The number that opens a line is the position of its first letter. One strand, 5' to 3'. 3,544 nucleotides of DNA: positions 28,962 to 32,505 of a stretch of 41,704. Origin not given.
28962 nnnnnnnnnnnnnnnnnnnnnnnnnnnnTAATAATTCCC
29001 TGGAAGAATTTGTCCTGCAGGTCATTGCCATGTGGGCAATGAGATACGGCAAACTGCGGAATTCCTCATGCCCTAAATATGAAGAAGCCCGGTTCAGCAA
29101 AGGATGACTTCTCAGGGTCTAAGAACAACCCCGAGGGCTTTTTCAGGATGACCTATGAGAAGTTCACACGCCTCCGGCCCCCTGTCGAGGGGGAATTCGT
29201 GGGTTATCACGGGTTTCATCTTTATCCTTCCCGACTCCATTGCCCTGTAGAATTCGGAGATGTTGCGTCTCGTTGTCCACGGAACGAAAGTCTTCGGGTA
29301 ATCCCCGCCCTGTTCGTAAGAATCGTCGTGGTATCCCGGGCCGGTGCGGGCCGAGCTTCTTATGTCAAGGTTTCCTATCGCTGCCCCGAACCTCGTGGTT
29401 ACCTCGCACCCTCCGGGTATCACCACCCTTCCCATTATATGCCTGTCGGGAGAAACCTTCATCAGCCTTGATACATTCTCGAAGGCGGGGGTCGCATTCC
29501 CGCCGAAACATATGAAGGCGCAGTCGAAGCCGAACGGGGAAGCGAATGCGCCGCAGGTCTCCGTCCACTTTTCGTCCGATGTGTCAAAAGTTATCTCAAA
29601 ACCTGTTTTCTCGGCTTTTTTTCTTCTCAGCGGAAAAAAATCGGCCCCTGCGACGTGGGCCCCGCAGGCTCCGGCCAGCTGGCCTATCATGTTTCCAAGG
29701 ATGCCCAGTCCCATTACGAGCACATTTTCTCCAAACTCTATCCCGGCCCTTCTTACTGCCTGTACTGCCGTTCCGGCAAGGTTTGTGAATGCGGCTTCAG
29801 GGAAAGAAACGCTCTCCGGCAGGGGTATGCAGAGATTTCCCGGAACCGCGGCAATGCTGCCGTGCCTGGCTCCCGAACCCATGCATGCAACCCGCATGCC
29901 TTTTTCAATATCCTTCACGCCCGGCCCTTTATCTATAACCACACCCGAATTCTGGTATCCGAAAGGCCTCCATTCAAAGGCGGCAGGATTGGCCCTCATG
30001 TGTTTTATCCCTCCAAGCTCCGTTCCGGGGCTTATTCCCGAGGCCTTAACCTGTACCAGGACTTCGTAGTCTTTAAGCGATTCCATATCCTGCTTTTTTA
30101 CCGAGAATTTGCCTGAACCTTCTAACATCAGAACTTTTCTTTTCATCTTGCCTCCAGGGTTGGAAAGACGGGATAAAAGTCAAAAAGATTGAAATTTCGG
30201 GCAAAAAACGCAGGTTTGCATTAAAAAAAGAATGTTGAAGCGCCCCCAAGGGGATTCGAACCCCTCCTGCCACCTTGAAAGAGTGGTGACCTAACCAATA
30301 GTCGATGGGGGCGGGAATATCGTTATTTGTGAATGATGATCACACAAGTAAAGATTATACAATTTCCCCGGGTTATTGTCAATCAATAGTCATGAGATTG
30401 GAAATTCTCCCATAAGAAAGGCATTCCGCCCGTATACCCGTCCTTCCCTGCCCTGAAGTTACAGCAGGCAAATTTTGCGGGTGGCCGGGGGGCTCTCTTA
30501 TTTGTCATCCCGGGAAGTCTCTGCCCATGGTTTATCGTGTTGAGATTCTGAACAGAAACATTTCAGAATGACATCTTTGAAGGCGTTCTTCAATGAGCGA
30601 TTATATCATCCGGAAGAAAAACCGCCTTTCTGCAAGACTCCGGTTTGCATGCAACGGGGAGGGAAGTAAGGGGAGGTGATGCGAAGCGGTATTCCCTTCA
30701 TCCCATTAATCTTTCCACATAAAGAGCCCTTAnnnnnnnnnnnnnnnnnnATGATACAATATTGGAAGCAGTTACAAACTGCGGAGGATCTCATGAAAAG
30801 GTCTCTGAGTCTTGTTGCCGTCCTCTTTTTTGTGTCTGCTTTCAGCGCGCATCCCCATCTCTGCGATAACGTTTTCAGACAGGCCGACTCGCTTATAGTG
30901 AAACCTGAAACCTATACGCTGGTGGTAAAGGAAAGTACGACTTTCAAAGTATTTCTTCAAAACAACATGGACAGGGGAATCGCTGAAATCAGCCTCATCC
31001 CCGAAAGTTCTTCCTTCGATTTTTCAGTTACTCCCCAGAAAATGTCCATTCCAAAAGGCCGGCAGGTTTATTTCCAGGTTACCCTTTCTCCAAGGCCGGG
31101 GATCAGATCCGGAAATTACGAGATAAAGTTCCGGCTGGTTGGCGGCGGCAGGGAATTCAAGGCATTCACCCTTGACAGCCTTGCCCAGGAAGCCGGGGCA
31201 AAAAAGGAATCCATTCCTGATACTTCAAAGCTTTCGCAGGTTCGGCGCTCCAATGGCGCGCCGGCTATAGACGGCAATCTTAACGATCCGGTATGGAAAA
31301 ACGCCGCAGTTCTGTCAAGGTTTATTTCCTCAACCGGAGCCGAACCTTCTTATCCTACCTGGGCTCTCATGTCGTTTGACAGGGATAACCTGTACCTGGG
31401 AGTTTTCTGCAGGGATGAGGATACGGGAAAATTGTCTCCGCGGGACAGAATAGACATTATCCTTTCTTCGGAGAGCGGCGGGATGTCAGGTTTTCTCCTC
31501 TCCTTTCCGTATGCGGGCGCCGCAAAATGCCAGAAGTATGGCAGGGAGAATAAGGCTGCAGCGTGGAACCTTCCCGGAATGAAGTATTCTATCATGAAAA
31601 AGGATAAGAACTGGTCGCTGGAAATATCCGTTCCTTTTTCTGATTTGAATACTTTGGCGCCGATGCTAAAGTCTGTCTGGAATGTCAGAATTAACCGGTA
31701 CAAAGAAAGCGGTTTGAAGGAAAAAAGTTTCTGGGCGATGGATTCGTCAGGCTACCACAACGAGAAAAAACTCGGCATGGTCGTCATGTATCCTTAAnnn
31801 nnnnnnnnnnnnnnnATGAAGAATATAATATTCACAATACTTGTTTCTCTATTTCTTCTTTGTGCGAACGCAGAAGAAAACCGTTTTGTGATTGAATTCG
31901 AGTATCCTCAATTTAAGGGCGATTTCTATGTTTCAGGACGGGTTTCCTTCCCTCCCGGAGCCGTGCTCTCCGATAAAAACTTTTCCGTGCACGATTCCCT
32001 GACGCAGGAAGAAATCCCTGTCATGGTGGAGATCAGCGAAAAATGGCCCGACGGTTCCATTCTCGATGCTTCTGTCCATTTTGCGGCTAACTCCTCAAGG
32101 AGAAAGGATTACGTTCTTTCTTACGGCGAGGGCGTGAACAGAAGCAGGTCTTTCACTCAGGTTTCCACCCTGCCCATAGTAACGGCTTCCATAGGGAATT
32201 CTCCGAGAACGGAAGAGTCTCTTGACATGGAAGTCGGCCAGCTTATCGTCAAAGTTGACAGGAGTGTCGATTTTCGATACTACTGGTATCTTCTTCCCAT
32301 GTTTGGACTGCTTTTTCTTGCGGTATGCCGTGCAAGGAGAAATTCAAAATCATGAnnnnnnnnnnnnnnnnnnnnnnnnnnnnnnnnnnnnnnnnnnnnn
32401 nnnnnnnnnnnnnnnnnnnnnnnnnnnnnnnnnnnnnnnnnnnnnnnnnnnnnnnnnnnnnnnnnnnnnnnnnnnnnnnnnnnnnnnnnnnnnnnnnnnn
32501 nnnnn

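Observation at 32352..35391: Membrane-wired single-subunit HGD-D / double-cubane-type enzyme with dedicated activator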

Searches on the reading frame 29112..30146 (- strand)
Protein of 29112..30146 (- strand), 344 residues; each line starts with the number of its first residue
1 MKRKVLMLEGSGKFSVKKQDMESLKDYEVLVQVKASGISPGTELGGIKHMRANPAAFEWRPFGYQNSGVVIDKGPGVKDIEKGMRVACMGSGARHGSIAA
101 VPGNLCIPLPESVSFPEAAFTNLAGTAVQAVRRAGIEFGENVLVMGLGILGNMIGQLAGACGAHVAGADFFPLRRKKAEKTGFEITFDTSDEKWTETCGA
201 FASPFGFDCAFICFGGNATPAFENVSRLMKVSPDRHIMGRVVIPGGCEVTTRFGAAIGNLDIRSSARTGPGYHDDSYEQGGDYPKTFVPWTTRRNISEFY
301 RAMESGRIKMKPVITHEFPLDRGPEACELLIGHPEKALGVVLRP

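Call 3: search_protein_families(library=pfam, proteins=[window:29112-30146:-], max_evalue=0.01)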
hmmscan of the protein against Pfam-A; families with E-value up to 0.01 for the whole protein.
window:29112-30146:- (344 aa): 2 families
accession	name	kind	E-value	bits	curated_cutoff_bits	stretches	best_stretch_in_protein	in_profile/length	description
PF00107.32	ADH_zinc_N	-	4.1e-09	36.9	31.8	1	150-244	2-91/129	Zinc-binding dehydrogenase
PF08240.17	ADH_N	-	9.3e-05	23.1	23.5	1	26-89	2-67/104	Alcohol dehydrogenase GroES-like domain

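Call 4: search_protein_families(library=ncbifam, proteins=[window:29112-30146:-], max_evalue=0.01)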
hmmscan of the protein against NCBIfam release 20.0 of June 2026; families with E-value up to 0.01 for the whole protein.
window:29112-30146:- (344 aa): 20 families
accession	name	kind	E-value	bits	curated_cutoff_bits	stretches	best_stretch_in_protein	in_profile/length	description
TIGR02824.1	quinone_pig3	subfamily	7e-13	48.3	296.8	1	10-216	11-218/325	putative NAD(P)H quinone oxidoreductase, PIG3 family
TIGR03989.1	Rxyl_3153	subfamily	2.8e-12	46.6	440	2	100-195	146-244/370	NDMA-dependent alcohol dehydrogenase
TIGR00692.1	tdh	equivalog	1.6e-11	43.8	458.35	1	100-228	124-250/340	L-threonine 3-dehydrogenase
NF003808.0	PRK05396.1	equivalog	9.9e-11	41.1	380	1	100-230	126-254/341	L-threonine 3-dehydrogenase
NF041097.1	keto_inos_dh_IolM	equivalog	1.4e-10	40.4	450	1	131-193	199-262/389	scyllo-inosose 3-dehydrogenase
TIGR01202.1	bchC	equivalog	5.5e-10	38.9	291.25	1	3-166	2-172/308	chlorophyll synthesis pathway protein BchC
TIGR03366.1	HpnZ_proposed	hypoth_equivalog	1.6e-08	34.1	328.1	1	88-241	106-255/315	putative phosphonate catabolism associated alcohol dehydrogenase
TIGR02825.1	B4_12hDH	equivalog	1.6e-06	27.7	579.85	1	133-230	135-230/327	leukotriene B4 12-hydroxydehydrogenase/15-oxo-prostaglandin 13-reductase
NF007375.0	PRK09880.1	equivalog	1.8e-06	27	469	1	99-201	130-236/344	L-idonate 5-dehydrogenase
NF006940.0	PRK09422.1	equivalog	2e-06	27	344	1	103-192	125-216/338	alcohol dehydrogenase AdhP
TIGR01751.1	crot-CoA-red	equivalog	2e-06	26.8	378.55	1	97-194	144-246/398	crotonyl-CoA carboxylase/reductase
NF007642.0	PRK10309.1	equivalog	2.3e-06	27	550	0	5-89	3-84/347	galactitol-1-phosphate 5-dehydrogenase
NF008024.0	PRK10754.1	subfamily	8e-06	25.1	348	1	62-185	61-188/327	NADPH:quinone reductase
TIGR03201.1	dearomat_had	equivalog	9.4e-06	24.9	338.65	1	125-192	153-220/349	6-hydroxycyclohex-1-ene-1-carbonyl-CoA dehydrogenase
NF010344.0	PRK13771.1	subfamily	2.3e-05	23.6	349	1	101-168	124-193/334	putative alcohol dehydrogenase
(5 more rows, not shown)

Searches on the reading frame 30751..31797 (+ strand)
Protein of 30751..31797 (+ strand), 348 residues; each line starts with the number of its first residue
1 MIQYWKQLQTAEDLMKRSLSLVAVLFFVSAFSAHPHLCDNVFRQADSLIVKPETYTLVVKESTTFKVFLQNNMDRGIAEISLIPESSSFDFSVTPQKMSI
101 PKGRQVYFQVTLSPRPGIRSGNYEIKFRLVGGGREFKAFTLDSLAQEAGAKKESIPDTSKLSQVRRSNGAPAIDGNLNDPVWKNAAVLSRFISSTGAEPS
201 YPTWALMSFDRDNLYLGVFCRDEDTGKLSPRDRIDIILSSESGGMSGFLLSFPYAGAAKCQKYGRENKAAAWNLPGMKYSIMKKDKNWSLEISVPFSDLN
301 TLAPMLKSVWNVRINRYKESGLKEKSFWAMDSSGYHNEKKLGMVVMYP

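Call 3: search_protein_families(library=pfam, proteins=[window:30751-31797:+], max_evalue=0.01)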
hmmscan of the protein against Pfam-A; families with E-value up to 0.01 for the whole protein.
window:30751-31797:+ (348 aa): 1 family
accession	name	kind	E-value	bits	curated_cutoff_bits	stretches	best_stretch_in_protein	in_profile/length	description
PF06452.16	CBM9_1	-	0.0057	17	23.4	0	173-345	1-181/185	Carbohydrate family 9 binding domain-like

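Call 4: search_protein_families(library=ncbifam, proteins=[window:30751-31797:+], max_evalue=0.01)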
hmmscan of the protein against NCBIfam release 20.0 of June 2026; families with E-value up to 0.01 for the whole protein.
window:30751-31797:+ (348 aa): 0 families

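Call 23: search_protein_families(library=pfam, proteins=[window:30751-31797:+], max_evalue=1)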
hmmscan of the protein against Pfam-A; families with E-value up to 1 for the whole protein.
window:30751-31797:+ (348 aa): 5 families
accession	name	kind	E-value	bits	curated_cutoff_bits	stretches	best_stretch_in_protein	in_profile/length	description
PF06452.16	CBM9_1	-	0.0057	17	23.4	1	173-345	1-181/185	Carbohydrate family 9 binding domain-like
PF22067.2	Cep192_D3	-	0.021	15.4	27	1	81-126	36-81/99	Cep192 domain 3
PF22544.2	HYDIN_VesB_CFA65-like_Ig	-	0.027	15.1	25.5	1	61-126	18-83/100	HYDIN/CFA65/VesB-like, Ig-like domain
PF08626.16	TRAPPC9-Trs120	-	0.17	9.7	24.7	1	40-115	676-751/1229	Transport protein Trs120 or TRAPPC9, TRAPP II complex subunit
PF15780.11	ASH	-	0.18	12.5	27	1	59-115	21-77/98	Abnormal spindle-like microcephaly-assoc'd, ASPM-SPD-2-Hydin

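Call 34: find_homologous_proteins(query=window:30793-31797:+, max_evalue=0.00001)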
Query window:30793-31797:+ (334 aa): 67 proteins with E <= 0.00001 among 1500 candidates.
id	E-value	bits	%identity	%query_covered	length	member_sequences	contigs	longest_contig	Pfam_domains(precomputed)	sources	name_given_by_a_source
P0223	3.8e-222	754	100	100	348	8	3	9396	-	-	-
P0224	3.7e-122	426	56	99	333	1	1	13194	-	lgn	-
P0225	3.0e-120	419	58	100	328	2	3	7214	-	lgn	-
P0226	8.1e-119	415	56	100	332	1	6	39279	PF06452.17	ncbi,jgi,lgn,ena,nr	ncbi:MAG TPA: sugar-binding protein [bacterium]|nr:sugar-binding protein [bacterium] HOM26760.1 suga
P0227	3.6e-118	412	56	100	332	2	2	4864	-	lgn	-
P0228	1.1e-117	411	57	100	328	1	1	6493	PF06452.17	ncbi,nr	ncbi:MAG: hypothetical protein N3D17_07490 [bacterium]|nr:hypothetical protein [bacterium]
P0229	1.6e-117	410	54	100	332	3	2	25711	PF06452.17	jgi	jgi:hypothetical protein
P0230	4.2e-117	409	60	94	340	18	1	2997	-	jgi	-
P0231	1.6e-116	407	56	98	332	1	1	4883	PF06452.17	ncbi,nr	ncbi:MAG: hypothetical protein N2589_01690 [bacterium]|nr:hypothetical protein [bacterium]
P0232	3.7e-116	406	58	94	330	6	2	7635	PF06452.17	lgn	-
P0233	3.9e-115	402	57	94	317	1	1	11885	-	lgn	-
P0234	2.1e-103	364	52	97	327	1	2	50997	PF06452.17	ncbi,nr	ncbi:MAG: hypothetical protein NC827_04985 [Candidatus Omnitrophica bacterium]|nr:hypothetical prote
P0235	4.1e-103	363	51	100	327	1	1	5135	PF06452.17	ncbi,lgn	ncbi:MAG: sugar-binding protein [Candidatus Ratteibacteria bacterium]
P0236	2.5e-94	334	46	100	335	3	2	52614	-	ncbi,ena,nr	ncbi:MAG TPA: hypothetical protein PKX93_02495 [bacterium]|nr:hypothetical protein [bacterium]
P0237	4.0e-93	330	48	100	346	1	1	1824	PF06452.17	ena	-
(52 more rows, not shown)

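Call 42: predict_structure(alignment_id=A2)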
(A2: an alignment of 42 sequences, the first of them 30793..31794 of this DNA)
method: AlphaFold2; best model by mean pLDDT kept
length: 334 residues; sequences in the alignment: 42
mean_pLDDT: 85.7   pTM: 0.59
mean pLDDT of the five models: 85.7, 83.7, 83.5, 82.9, 82.1
residues with pLDDT >= 90: 194; 70-90: 89; 50-70: 33; < 50: 18
segments of 3 or more residues with pLDDT < 50: 20-31, 135-140
pLDDT, mean of each block of 10 residues (from residue 1): 74 67 38 62 76 86 90 94 90 92 83 89 76 46 83 96 96 95 93 98 97 96 82 90 93 85 97 98 92 94 95 93 91 94
secondary structure, 60 per line:
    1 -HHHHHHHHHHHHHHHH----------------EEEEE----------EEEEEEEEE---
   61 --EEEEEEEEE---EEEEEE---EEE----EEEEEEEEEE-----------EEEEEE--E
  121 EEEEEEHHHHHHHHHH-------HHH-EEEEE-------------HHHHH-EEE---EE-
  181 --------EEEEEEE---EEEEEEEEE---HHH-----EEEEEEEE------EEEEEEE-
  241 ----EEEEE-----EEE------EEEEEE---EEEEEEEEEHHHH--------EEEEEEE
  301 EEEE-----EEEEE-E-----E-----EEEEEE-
elements in order: H2-17 E34-38 E49-57 E63-71 E75-80 E84-86 E91-100 E112-117 E120-126 H127-136 E148-152 H166-170 E172-174 E189-195 E199-207 E219-226 E233-239 E245-249 E255-257 E264-269 E273-281 H282-285 E294-304 E310-314 E328-333

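Call 46: fold_search(model_id=the predicted structure, library=pdb)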
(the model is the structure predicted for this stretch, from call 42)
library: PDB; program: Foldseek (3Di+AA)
matches with E <= 10: 1486; with E <= 0.001: 31
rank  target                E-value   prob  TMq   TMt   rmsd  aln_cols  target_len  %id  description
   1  1i82_A                2.9e-08  1.00  0.38  0.63   8.4       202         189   13  FAMILY 9 CARBOHYDRATE-BINDING MODULE FROM THERMOTOGA MARITIMA XYLANASE 10A WITH CELLOBIOSE (released 2001-06-13)
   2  7nwo                  8.2e-08  1.00  0.38  0.63   8.0       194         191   14  A carbohydrate binding module family 9 (CBM9) from Caldicellulosiruptor kristjanssonii in complex with glucose (released 2021-07-07)
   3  4jpq_A                9.5e-08  1.00  0.42  0.62   5.5       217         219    9  Crystal structure of a putative carbohydrate-binding protein (BACUNI_03838) from Bacteroides uniformis ATCC 8492 at 2. (released 2013-04-17)
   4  4jpq_B                1.4e-07  1.00  0.41  0.60   5.7       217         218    9  Crystal structure of a putative carbohydrate-binding protein (BACUNI_03838) from Bacteroides uniformis ATCC 8492 at 2. (released 2013-04-17)
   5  7nwn                  2.7e-07  1.00  0.38  0.62   7.9       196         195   16  A carbohydrate binding module family 9 (CBM9) from Caldicellulsiruptor kristjanssonii (released 2021-07-07)
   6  7uwu_B                8.6e-06  1.00  0.31  0.19  17.5       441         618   12  Starch adherence system protein 6 (Sas6) (released 2023-06-14)
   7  7uwv_A                1.6e-05  1.00  0.32  0.22  18.2       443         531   12  CBM74 from Ruminococcus bromii Sas6 with maltodecaose (released 2023-06-14)
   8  2ivf_C                3.4e-05  1.00  0.38  0.55   5.7       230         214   10  Ethylbenzene dehydrogenase from Aromatoleum aromaticum (released 2006-09-14)
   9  7b04_O                9.3e-05  1.00  0.34  0.39   8.1       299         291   10  Structure of Nitrite oxidoreductase (Nxr) from the anammox bacterium Kuenenia stuttgartiensis. (released 2021-07-14)
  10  7uww_B                9.3e-05  1.00  0.33  0.19  17.3       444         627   12  Sas6 with alpha-cyclodextrin (released 2023-06-14)
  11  4kkp_B                1.3e-04  0.99  0.17  0.23  16.1       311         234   10  Crystal structure of Vibrio cholerae RbmA (crystal form 2) (released 2013-05-22)
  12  7b04_C                1.4e-04  1.00  0.33  0.37   8.3       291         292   10  Structure of Nitrite oxidoreductase (Nxr) from the anammox bacterium Kuenenia stuttgartiensis. (released 2021-07-14)
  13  7uww_A                1.4e-04  1.00  0.31  0.18  17.6       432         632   13  Sas6 with alpha-cyclodextrin (released 2023-06-14)
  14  4kkp_A                1.4e-04  0.99  0.17  0.24  16.1       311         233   11  Crystal structure of Vibrio cholerae RbmA (crystal form 2) (released 2013-05-22)
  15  4kkq_A                1.9e-04  0.97  0.17  0.23  16.8       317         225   10  Crystal structure of Vibrio cholerae RbmA (crystal form 1) (released 2013-05-22)
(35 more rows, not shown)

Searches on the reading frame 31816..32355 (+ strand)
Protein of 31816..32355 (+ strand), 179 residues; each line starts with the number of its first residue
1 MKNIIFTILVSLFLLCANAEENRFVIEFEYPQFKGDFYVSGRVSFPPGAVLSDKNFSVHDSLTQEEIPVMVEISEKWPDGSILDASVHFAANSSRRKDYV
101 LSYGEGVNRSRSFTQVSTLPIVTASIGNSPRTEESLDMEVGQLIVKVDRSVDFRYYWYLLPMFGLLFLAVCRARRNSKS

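Call 3: search_protein_families(library=pfam, proteins=[window:31816-32355:+], max_evalue=0.01)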
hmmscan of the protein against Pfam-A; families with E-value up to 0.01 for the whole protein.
window:31816-32355:+ (179 aa): 0 families

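Call 4: search_protein_families(library=ncbifam, proteins=[window:31816-32355:+], max_evalue=0.01)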
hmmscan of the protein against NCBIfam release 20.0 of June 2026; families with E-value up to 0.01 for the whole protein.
window:31816-32355:+ (179 aa): 0 families

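Call 23: search_protein_families(library=pfam, proteins=[window:31816-32355:+], max_evalue=1)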
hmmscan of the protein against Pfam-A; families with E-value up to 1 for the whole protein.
window:31816-32355:+ (179 aa): 2 families
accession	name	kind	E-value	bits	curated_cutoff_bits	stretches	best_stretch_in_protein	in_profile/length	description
PF02607.22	B12-binding_2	-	0.045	14.4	23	1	67-94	39-66/74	B12 binding domain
PF19501.5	PcRGLX_1st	-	0.073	13.3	22.1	1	43-100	23-79/83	PcRGLX-like N-terminal RIFT barrel domain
